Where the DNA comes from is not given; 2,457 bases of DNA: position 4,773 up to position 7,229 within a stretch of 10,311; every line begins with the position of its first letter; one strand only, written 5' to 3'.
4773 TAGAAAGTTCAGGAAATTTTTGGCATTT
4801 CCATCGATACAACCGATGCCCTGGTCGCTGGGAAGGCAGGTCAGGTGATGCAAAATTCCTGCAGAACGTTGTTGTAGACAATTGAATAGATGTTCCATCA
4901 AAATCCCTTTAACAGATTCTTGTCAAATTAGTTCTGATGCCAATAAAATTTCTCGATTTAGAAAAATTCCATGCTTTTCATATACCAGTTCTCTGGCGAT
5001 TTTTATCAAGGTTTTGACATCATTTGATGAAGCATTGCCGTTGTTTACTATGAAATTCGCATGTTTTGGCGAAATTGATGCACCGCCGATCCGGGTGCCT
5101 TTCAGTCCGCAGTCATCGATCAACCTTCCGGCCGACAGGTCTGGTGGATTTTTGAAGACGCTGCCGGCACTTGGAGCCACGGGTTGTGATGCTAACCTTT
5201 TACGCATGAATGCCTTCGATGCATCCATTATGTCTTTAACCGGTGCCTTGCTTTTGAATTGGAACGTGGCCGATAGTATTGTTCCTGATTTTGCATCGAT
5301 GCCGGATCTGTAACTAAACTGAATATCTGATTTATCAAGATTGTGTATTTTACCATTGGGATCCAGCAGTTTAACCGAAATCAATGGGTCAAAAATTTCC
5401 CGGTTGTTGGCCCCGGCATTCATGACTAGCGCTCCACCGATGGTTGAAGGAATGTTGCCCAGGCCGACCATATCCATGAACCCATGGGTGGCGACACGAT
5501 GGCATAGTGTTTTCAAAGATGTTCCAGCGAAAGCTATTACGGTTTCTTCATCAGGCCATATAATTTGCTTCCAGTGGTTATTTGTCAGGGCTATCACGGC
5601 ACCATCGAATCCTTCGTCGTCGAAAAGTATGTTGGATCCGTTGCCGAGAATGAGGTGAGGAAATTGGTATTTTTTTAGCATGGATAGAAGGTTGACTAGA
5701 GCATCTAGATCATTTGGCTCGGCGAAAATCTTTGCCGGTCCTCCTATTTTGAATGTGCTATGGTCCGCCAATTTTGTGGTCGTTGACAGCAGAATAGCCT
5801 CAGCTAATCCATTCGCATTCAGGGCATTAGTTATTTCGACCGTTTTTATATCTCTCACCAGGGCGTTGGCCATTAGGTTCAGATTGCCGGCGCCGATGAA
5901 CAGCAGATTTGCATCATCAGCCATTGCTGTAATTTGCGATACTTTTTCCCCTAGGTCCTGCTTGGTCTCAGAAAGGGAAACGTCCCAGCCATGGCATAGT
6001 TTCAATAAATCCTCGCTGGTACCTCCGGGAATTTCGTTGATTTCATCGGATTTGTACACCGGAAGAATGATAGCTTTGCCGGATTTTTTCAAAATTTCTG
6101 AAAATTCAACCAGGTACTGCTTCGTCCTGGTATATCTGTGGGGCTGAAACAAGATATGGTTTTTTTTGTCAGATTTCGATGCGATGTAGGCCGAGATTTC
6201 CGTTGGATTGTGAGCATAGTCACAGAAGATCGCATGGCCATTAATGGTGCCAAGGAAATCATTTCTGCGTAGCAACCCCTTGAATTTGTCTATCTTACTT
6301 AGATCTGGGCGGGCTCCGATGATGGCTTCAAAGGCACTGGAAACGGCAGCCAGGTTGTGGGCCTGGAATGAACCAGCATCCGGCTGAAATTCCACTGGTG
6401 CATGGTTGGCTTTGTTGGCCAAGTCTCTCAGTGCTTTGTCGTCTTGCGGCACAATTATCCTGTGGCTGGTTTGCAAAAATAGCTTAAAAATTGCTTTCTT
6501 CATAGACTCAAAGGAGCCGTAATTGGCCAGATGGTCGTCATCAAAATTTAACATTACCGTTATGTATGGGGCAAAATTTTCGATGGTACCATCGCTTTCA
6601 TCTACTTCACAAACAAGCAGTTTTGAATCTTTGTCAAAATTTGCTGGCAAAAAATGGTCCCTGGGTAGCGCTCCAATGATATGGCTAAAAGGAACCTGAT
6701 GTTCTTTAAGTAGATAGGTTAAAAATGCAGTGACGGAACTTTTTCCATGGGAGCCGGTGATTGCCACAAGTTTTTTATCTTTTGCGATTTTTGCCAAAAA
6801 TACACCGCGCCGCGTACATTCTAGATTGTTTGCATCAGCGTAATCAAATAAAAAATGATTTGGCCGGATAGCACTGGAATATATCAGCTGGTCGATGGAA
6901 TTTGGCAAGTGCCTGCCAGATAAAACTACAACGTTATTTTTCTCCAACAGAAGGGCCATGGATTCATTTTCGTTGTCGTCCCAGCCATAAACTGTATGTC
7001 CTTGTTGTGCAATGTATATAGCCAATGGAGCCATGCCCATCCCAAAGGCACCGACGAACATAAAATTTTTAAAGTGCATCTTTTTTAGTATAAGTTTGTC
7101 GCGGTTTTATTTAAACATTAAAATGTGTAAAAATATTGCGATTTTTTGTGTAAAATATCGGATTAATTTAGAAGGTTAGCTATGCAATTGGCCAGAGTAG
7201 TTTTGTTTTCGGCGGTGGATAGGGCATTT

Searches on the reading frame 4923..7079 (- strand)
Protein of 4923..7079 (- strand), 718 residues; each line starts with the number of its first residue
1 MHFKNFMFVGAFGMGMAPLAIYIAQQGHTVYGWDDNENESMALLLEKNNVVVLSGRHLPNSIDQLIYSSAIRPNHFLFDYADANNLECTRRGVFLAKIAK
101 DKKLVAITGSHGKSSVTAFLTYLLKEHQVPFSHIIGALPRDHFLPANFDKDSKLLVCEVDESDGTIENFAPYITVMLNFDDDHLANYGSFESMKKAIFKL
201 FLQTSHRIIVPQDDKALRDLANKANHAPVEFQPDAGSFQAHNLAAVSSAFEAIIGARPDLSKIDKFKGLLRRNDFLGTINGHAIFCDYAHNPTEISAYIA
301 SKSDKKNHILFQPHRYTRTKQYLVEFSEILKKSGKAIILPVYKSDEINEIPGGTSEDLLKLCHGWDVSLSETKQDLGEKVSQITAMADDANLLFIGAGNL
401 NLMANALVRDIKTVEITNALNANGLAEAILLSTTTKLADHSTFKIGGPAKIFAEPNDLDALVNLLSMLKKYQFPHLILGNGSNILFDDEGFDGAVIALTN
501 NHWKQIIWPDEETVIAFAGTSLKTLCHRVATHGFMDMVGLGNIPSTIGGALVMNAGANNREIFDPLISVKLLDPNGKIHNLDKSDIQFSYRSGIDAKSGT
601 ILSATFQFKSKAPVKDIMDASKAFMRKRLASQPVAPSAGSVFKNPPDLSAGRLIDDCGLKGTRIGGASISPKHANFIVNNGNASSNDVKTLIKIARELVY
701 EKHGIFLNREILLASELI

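Call 9: search_protein_families(library=pfam, proteins=[window:4923-7079:-])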
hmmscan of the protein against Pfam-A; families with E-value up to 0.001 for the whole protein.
window:4923-7079:- (718 aa): 5 families
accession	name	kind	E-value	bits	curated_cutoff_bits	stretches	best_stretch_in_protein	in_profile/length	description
PF02873.21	MurB_C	-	5.3e-31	107.2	27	1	617-712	2-97/99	UDP-N-acetylenolpyruvoylglucosamine reductase, C-terminal domain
PF01565.28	FAD_binding_4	-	2.1e-20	73.3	26.4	1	450-581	2-138/139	FAD binding domain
PF08245.18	Mur_ligase_M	-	1.5e-13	51.6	24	1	107-245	1-161/200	Mur ligase middle domain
PF01225.30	Mur_ligase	-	1.9e-10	41.4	21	1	7-102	3-94/95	Mur ligase family, catalytic domain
PF02875.26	Mur_ligase_C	-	6e-05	24.3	28.4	1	271-390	1-120/127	Mur ligase, glutamate ligase domain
